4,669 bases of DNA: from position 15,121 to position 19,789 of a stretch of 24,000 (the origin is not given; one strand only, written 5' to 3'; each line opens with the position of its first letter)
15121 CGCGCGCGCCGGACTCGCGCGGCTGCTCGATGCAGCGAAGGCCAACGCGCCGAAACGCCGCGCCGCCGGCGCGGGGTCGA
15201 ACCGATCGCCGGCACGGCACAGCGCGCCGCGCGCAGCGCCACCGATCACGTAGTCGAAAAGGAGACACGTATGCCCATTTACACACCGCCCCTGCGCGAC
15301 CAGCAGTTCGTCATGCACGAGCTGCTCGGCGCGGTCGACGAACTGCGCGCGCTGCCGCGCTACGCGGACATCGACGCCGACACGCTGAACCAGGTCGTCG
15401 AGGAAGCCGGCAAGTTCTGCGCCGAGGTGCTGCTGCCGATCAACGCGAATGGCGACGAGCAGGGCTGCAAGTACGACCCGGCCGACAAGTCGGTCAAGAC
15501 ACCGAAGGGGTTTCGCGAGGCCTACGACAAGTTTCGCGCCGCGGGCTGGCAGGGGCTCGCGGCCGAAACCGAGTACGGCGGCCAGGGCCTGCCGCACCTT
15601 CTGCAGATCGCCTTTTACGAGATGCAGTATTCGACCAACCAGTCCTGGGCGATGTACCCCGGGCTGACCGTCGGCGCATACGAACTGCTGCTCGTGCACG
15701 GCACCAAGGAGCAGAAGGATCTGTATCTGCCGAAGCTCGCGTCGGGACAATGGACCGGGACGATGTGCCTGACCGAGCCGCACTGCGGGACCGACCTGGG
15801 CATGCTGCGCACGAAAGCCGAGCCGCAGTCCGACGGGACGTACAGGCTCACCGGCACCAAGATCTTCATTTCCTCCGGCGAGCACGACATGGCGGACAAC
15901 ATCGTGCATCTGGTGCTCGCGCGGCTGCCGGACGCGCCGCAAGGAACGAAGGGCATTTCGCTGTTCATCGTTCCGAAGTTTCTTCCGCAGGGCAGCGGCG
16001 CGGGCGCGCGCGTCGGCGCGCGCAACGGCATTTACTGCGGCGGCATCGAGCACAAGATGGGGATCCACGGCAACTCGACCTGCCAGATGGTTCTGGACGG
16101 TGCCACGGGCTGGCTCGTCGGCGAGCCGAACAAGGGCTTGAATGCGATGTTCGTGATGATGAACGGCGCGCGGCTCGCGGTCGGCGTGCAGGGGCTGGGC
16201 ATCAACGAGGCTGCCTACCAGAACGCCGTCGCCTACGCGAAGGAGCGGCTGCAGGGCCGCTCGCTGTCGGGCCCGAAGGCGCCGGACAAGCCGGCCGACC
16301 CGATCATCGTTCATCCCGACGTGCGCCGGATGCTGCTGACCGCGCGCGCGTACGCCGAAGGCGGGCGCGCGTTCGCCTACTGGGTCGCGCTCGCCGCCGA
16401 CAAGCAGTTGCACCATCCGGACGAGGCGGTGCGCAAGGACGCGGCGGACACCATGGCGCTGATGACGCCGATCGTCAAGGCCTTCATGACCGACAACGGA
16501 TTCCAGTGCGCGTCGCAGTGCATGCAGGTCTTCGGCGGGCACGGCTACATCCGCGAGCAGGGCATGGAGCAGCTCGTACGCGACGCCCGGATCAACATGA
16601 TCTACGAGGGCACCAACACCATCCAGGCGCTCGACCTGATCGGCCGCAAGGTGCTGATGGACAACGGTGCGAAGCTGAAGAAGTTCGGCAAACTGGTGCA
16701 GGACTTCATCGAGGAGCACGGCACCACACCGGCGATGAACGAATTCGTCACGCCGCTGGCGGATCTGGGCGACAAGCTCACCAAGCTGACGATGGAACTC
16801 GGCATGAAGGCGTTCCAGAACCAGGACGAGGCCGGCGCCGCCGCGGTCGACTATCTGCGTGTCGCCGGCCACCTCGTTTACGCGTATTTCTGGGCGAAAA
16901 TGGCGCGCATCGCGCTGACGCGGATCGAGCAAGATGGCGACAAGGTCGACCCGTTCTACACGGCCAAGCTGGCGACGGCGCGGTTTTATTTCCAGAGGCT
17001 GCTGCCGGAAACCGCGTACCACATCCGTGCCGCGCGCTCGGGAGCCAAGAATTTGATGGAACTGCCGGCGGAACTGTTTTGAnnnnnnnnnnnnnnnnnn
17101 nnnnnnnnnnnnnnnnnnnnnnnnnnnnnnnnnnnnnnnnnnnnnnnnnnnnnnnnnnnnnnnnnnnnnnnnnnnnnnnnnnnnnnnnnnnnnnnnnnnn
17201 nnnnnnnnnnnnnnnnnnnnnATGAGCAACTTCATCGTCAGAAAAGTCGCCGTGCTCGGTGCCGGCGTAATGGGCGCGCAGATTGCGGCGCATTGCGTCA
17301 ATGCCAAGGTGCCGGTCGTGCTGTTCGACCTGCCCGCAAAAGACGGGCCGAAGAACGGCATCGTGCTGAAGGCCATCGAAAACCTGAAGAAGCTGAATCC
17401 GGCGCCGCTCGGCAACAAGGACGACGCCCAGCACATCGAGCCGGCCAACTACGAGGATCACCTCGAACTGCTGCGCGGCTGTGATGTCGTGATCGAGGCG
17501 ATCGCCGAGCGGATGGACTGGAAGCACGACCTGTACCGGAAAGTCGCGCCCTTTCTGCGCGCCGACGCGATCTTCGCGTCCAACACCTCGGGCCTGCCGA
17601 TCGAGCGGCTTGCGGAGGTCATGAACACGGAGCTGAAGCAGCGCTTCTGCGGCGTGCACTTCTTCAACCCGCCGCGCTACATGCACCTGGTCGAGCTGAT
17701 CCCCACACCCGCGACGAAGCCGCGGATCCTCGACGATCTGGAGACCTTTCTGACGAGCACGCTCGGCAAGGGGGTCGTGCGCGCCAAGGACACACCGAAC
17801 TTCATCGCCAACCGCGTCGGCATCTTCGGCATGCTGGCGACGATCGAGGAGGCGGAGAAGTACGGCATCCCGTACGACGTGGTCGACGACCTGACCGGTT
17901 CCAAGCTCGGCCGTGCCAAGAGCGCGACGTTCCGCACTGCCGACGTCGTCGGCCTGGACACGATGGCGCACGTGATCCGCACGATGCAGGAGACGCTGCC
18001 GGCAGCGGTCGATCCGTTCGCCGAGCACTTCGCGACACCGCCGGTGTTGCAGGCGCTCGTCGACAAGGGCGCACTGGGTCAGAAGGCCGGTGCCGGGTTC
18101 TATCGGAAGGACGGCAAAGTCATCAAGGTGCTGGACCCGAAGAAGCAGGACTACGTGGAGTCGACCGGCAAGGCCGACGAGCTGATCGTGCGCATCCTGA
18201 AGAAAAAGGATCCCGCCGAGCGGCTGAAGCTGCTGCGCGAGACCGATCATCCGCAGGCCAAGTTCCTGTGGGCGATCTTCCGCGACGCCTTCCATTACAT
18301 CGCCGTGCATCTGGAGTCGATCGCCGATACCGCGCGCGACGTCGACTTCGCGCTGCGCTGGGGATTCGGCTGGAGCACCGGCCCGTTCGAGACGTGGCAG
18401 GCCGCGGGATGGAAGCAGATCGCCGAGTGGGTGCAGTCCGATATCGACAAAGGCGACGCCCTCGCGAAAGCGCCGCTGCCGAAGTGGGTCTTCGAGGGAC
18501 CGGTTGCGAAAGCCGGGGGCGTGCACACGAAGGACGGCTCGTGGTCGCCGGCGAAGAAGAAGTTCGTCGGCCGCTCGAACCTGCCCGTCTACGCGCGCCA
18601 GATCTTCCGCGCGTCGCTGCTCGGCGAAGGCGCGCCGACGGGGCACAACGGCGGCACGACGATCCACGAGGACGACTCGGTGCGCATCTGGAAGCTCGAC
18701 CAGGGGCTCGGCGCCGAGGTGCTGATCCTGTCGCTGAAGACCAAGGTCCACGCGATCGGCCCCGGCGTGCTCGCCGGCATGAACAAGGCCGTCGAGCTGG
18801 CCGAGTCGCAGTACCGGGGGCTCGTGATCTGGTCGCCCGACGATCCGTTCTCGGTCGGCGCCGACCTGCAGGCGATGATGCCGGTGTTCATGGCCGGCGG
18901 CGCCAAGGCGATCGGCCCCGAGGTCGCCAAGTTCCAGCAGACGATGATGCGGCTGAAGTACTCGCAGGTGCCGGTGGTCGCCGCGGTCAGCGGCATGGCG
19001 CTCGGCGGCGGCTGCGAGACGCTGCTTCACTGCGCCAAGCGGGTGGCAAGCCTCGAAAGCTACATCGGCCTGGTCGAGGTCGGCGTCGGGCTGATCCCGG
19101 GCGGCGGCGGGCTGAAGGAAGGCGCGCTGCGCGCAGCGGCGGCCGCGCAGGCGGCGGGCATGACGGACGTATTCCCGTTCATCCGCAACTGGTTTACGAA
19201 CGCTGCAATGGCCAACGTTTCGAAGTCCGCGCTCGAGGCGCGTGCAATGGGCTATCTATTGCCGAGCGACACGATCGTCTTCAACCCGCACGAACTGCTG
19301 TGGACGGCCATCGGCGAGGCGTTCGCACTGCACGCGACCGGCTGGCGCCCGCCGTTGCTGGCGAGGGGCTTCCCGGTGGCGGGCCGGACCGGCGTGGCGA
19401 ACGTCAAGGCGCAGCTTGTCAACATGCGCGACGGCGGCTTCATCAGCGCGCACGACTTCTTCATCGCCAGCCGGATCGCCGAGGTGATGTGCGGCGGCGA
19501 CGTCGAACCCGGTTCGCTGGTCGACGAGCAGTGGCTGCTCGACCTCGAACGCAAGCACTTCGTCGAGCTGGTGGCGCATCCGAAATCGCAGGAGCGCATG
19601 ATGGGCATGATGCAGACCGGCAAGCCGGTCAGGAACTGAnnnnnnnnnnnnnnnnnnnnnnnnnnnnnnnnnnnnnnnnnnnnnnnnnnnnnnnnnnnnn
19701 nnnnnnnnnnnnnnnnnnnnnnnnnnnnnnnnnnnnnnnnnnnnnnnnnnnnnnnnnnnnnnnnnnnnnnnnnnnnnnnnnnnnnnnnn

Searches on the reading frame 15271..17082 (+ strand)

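Call 4: search_protein_families(library=pfam, proteins=[window:15271-17082:+], max_evalue=0.01)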
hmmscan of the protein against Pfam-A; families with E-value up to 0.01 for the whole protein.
window:15271-17082:+ (603 aa): 6 families
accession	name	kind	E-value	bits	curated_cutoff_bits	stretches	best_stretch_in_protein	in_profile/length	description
PF12806.12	Acyl-CoA_dh_C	-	4.9e-35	120.8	30.3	1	474-599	3-124/124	Acetyl-CoA dehydrogenase C-terminal like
PF00441.29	Acyl-CoA_dh_1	-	1.2e-23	84.3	22.4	1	287-459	1-147/150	Acyl-CoA dehydrogenase, C-terminal domain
PF02770.24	Acyl-CoA_dh_M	-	2.1e-14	53.9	33.3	1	165-276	2-95/97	Acyl-CoA dehydrogenase, middle domain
PF02771.21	Acyl-CoA_dh_N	-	5.7e-14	52.9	22.9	1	40-160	5-113/113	Acyl-CoA dehydrogenase, N-terminal domain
PF22924.1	ACOX_C_alpha1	-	1.4e-12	48.1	27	1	301-452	8-160/169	Acyl-CoA oxidase, C-alpha1 domain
PF08028.16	Acyl-CoA_dh_2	-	1e-06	29.5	22.7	1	304-449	3-133/134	Acyl-CoA dehydrogenase, C-terminal domain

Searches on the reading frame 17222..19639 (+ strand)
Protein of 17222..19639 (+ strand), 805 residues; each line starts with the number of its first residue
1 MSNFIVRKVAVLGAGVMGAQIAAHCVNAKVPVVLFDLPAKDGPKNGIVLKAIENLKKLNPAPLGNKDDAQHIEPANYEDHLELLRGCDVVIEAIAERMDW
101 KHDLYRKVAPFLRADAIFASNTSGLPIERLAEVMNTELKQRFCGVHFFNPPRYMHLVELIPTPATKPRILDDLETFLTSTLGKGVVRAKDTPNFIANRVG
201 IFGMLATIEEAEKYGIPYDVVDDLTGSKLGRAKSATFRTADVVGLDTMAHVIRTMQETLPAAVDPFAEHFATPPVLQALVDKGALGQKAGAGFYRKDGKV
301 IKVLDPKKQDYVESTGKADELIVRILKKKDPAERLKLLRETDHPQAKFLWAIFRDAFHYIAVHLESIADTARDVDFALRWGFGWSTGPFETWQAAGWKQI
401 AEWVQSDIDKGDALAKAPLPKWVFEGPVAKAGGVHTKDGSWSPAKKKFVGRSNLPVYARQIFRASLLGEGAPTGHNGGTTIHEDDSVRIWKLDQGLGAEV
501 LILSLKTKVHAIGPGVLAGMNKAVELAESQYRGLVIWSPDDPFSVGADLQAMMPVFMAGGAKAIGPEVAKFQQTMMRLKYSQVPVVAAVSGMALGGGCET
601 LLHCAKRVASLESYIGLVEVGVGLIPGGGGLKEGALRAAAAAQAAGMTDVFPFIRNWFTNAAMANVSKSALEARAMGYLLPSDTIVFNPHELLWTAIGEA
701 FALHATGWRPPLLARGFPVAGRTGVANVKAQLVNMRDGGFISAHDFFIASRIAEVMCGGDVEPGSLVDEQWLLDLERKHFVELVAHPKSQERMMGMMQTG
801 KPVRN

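Call 4: search_protein_families(library=pfam, proteins=[window:17222-19639:+], max_evalue=0.01)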
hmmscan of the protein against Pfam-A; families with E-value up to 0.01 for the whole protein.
window:17222-19639:+ (805 aa): 6 families
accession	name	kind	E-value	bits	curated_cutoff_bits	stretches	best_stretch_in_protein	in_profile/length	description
PF02737.24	3HCDH_N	-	4.6e-45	154.2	22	1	8-191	1-180/180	3-hydroxyacyl-CoA dehydrogenase, NAD binding domain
PF00378.25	ECH_1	-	3e-16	60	27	1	507-644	15-149/251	Enoyl-CoA hydratase/isomerase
PF00725.27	3HCDH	-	2.1e-15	57.5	22.1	1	194-295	2-96/97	3-hydroxyacyl-CoA dehydrogenase, C-terminal domain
PF16113.10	ECH_2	-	2.9e-07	30.7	27.2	1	500-630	3-135/335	Enoyl-CoA hydratase/isomerase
PF01210.29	NAD_Gly3P_dh_N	-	0.00024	21.5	23.1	1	8-142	1-126/158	NAD-dependent glycerol-3-phosphate dehydrogenase N-terminus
PF03446.21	NAD_binding_2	-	0.0019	18.7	21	1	8-38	1-31/161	NAD binding domain of 6-phosphogluconate dehydrogenase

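Call 14: find_related_loci(query=window:17222-19636:+, collection=genome_contigs, flank=3000)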
Query window:17222-19636:+ (805 aa) in genome_contigs; peptide patterns used: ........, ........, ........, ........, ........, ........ (x = any residue, [..] = any of these).
600 stretches matched a pattern (row limit reached: there are more); 593 encode a relative of the query (tblastn E <= 1e-3); the best 80 are kept; 80 distinct loci.
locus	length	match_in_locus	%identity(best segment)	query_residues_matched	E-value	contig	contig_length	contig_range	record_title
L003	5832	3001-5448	91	1-805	0e+0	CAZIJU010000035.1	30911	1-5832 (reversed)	MAG TPA_asm: uncultured Burkholderiaceae bacterium isolate binchicken_co274_43 genome assembly, contig: NODE_3777_length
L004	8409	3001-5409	88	3-805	0e+0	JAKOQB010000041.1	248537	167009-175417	MAG: Pseudomonadota bacterium isolate all_maxbin.099 k201_347876, whole genome shotgun sequence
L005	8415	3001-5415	86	1-805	0e+0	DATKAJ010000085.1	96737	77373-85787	MAG TPA_asm: Burkholderiaceae bacterium isolate SMAG_U15202 k141_3077839, whole genome shotgun sequence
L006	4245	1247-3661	81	1-805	0e+0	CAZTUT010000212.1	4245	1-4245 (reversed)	MAG TPA_asm: uncultured Burkholderiaceae bacterium isolate SRP278252_co3_156 genome assembly, contig: NODE_47151_length_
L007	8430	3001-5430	81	1-805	0e+0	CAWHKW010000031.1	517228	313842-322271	MAG: uncultured beta proteobacterium isolate MFD02840.bin.1.387 genome assembly, contig: contig_80077, whole genome shot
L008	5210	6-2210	83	71-805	0e+0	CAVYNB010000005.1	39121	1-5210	MAG: uncultured beta proteobacterium isolate MFD09730.bin.2.20 genome assembly, contig: contig_15318, whole genome shotg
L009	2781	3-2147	87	91-805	0e+0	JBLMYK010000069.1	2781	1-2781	MAG: Gemmatimonadota bacterium isolate MAG231 PRJNA957066_bin14_renamed_68, whole genome shotgun sequence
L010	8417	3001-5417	85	1-805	0e+0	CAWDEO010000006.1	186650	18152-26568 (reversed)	MAG: uncultured beta proteobacterium isolate MFD05942.bin.2.39 genome assembly, contig: contig_133294, whole genome shot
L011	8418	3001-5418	71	1-805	0e+0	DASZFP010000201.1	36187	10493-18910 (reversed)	MAG TPA_asm: Burkholderiaceae bacterium isolate SMAG_U6525 k141_4144220, whole genome shotgun sequence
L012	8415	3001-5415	84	1-805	0e+0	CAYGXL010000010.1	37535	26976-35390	MAG TPA_asm: uncultured Burkholderiaceae bacterium isolate ERP119294_co1_318 genome assembly, contig: NODE_1163_length_3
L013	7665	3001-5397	69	1-805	0e+0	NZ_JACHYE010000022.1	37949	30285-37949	Herbaspirillum sp. Sphag64 Ga0365388_22, whole genome shotgun sequence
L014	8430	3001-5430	70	1-805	0e+0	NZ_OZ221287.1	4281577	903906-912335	Pararobbsia alpina isolate ABIP432 chromosome 1, complete sequence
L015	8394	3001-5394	69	1-805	0e+0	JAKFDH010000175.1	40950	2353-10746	MAG: Massilia sp. isolate LC042 contig-124_734, whole genome shotgun sequence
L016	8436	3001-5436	68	1-805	0e+0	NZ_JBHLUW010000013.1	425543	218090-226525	Paraburkholderia rhizosphaerae strain NCAIM B.02541 platanus_K_25_97_13, whole genome shotgun sequence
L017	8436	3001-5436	69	1-805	0e+0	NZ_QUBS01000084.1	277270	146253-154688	Trinickia diaoshuihuensis strain NEAU-SY24 scaffold32, whole genome shotgun sequence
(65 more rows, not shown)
